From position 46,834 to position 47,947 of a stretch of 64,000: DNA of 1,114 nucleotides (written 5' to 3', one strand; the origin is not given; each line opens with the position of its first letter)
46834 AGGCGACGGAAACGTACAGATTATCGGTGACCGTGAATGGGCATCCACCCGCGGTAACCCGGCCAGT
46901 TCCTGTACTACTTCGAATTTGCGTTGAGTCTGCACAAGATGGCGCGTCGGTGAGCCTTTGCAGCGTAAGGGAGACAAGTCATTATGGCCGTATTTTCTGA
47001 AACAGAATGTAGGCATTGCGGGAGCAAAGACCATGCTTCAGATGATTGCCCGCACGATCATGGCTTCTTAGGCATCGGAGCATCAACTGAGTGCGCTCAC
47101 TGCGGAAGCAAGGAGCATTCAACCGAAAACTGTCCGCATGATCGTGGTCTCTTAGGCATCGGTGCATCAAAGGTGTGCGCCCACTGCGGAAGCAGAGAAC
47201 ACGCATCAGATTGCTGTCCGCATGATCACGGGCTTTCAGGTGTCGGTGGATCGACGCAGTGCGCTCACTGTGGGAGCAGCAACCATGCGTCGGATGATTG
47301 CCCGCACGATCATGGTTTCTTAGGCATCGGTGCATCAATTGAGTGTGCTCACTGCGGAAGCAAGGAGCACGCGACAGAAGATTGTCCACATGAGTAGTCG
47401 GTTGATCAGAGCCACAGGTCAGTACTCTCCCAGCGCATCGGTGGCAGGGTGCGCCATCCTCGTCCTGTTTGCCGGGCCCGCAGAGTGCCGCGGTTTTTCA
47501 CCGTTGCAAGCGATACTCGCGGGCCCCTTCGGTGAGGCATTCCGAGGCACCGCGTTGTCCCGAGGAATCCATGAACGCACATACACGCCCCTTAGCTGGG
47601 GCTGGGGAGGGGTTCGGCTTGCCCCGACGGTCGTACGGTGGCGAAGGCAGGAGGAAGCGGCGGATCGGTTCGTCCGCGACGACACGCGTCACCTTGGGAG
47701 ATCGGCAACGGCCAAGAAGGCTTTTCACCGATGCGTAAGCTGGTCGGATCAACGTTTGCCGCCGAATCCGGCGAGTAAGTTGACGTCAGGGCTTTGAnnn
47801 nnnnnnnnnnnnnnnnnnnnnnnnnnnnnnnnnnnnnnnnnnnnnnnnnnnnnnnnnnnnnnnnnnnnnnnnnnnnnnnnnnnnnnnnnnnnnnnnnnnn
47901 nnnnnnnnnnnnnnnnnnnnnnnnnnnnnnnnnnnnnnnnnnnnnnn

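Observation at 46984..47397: Bacterial protein composed of five tandem retroviral-type CCHC zinc knuckles on an 81-bp DNA repeat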

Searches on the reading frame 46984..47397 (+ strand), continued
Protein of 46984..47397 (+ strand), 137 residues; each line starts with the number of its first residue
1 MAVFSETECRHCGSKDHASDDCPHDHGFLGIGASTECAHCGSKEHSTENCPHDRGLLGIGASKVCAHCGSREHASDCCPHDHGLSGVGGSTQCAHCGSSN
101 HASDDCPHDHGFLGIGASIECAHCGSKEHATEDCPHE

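Call 59: predict_structure(alignment_id=A3)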
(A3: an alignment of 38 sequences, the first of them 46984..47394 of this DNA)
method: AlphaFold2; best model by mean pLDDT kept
length: 137 residues; sequences in the alignment: 38
mean_pLDDT: 77.9   pTM: 0.60
mean pLDDT of the five models: 77.9, 76.6, 76.3, 74.4, 72.4
residues with pLDDT >= 90: 0; 70-90: 103; 50-70: 29; < 50: 5
segments of 3 or more residues with pLDDT < 50: 1-4
pLDDT, mean of each block of 10 residues (from residue 1): 62 87 74 77 87 67 83 85 61 85 84 69 88 84
secondary structure, 60 per line:
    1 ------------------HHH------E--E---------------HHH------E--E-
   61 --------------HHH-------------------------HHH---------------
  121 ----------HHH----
elements in order:

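Call 61: fold_search(model_id=the predicted structure, library=pdb)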
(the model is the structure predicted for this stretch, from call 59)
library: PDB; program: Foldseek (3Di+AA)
matches with E <= 10: 22; with E <= 0.001: 0
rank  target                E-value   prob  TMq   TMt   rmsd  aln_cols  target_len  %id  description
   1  2cqf_MODEL_1_A        5.1e-02  0.08  0.14  0.26  10.7        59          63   25  Solution Structure of the Zinc-finger domain in LIN-28 (released 2005-11-19)
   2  3ts2_A                9.7e-02  0.13  0.13  0.13   8.7        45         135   27  Mouse Lin28A in complex with let-7g microRNA pre-element (released 2011-11-16)
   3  3ts2_B                1.2e-01  0.12  0.13  0.13   8.7        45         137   27  Mouse Lin28A in complex with let-7g microRNA pre-element (released 2011-11-16)
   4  8ost_B                1.2e-01  0.11  0.13  0.38   8.4        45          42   29  Structure of human terminal uridylyltransferase 4 (TUT4, ZCCHC11) in complex with pre-let7g miRNA and Lin28A (released 2024-07-17)
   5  6rwg_MODEL_1_A        1.9e-01  0.07  0.13  0.12   8.2        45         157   24  Structure of HIV-1 CAcSP1NC mutant(W41A,M42A) interacting with maturation inhibitor EP39 (released 2020-05-20)
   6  9w4r_B                2.4e-01  0.08  0.13  0.13   8.4        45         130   29  Cryo-EM structure of hTUT4_mini:hLin28A:pre-let-7g miRNA_UUU, conformation 1 (released 2025-12-03)
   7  8c6j_h                2.1e+00  0.05  0.13  0.07   5.0        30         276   17  Human spliceosomal PM5 C* complex (released 2023-07-12)
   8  2ec7_MODEL_1_A        2.3e+00  0.02  0.13  0.32   7.9        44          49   30  Solution Structure of Human Immunodificiency Virus Type-2 Nucleocapsid Protein (released 2008-02-19)
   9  1uwv                  5.2e+00  0.00  0.09  0.04   6.8        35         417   20  Crystal Structure of RumA, the iron-sulfur cluster containing E. coli 23S Ribosomal RNA 5-Methyluridine Methyltransferas (released 2004-03-18)
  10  4wq1_5I               5.7e+00  0.01  0.08  0.15   3.7        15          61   33  Complex of 70S ribosome with tRNA-Tyr and mRNA with C-A mismatch in the first position in the A-site. (released 2015-06-10)
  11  6vep_E                6.3e+00  0.00  0.12  0.07   5.9        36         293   19  Human insulin in complex with the human insulin microreceptor in turn in complex with Fv 83-7 (released 2020-06-03)
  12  5g5l_L                6.9e+00  0.01  0.09  0.25   6.3        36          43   28  RNA polymerase I-Rrn3 complex at 4.8 A resolution (released 2016-07-27)
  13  3lrq_B                6.9e+00  0.00  0.12  0.17   8.8        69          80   17  Crystal structure of the U-box domain of human ubiquitin-protein ligase (E3), NORTHEAST STRUCTURAL GENOMICS CONSORTIUM (released 2010-03-23)
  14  3n9q_A                6.9e+00  0.00  0.10  0.04   7.3        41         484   17  ceKDM7A from C.elegans, complex with H3K4me3 peptide, H3K27me2 peptide and NOG (released 2010-06-30)
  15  1wyh_MODEL_1_A        7.5e+00  0.01  0.13  0.18   5.9        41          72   17  Solution structure of the LIM domain from human Skeletal muscle LIM-protein 2 (released 2005-08-14)
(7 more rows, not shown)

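Call 65: find_related_loci(query=window:46984-47394:+, collection=metagenome_contigs, flank=8000)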
Query window:46984-47394:+ (137 aa) in metagenome_contigs; peptide patterns used: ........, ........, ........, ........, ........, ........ (x = any residue, [..] = any of these).
122 stretches matched a pattern; 7 encode a relative of the query (tblastn E <= 1e-3); 7 distinct loci.
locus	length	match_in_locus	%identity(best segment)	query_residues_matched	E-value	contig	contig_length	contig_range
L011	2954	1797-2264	73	1-137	2e-65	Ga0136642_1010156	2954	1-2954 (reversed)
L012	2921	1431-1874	67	1-137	3e-61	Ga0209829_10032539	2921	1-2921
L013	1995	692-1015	55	1-137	2e-36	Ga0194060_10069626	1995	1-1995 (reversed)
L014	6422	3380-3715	57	1-136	3e-31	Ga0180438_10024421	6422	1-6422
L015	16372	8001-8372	51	1-136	1e-30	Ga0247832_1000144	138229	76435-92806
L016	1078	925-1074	65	1-136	1e-14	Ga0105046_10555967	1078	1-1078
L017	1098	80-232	75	1-136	3e-7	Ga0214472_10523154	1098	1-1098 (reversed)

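Call 66: find_related_loci(query=A1, collection=viral_contigs, flank=5000)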
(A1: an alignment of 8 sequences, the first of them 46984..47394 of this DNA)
Query A1 (137 aa) in viral_contigs; peptide patterns used: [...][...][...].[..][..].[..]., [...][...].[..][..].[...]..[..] (x = any residue, [..] = any of these).
57 stretches matched a pattern, but none encodes a relative of the query by tblastn (E <= 1e-3).

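Call 71: search_protein_families(library=pfam, alignment_id=A3, max_evalue=0.0001)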
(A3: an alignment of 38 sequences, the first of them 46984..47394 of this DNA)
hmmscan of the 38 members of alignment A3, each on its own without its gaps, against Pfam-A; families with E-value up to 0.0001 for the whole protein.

A. member 1, window:46984-47394:+ (137 aa): 0 families

B. families by the number of members that match (of 38 scanned): 23 families
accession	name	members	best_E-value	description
PF00098.28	zf-CCHC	20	3.4e-16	Zinc knuckle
PF13917.11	zf-CCHC_3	8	8.8e-11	Zinc knuckle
PF13308.11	YARHG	3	7.1e-21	YARHG domain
PF08239.17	SH3_3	2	1.9e-09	Bacterial SH3 domain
PF18048.7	TRAF6_Z2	2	1.5e-06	TNF receptor-associated factor 6 zinc finger 2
PF25390.1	WD40_RLD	1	2.5e-47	RCC1-like domain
PF13540.12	RCC1_2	1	4.8e-37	Regulator of chromosome condensation (RCC1) repeat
PF00415.24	RCC1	1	2.1e-23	Regulator of chromosome condensation (RCC1) repeat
PF07007.17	LprI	1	1.4e-12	Lysozyme inhibitor LprI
PF00400.38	WD40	1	1.6e-09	WD domain, G-beta repeat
PF25174.1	Beta-prop_THOC3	1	3e-09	THOC3 beta-propeller domain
PF06347.19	SH3_4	1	1.1e-08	Bacterial SH3 domain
PF24814.1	WD40_Prp19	1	9.4e-08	Prp19 WD40 domain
PF23414.1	Beta-prop_EML_2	1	1.3e-07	Echinoderm microtubule-associated protein second beta-propeller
PF25168.1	Beta-prop_WDR36-Utp21_2nd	1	1.3e-07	WDR36/Utp21 second beta-propeller domain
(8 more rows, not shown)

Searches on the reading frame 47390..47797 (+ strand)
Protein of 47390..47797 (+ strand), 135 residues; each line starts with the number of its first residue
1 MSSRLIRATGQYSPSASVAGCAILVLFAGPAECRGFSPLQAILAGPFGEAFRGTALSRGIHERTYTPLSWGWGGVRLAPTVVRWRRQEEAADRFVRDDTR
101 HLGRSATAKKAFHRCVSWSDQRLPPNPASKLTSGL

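Call 14: search_protein_families(library=pfam, proteins=[window:47390-47797:+], max_evalue=0.001)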
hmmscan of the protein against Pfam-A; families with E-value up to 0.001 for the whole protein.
window:47390-47797:+ (135 aa): 0 families

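Call 54: search_protein_families(library=phrogs, proteins=[window:47390-47797:+], max_evalue=0.01)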
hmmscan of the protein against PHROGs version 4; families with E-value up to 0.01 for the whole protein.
window:47390-47797:+ (135 aa): 0 families
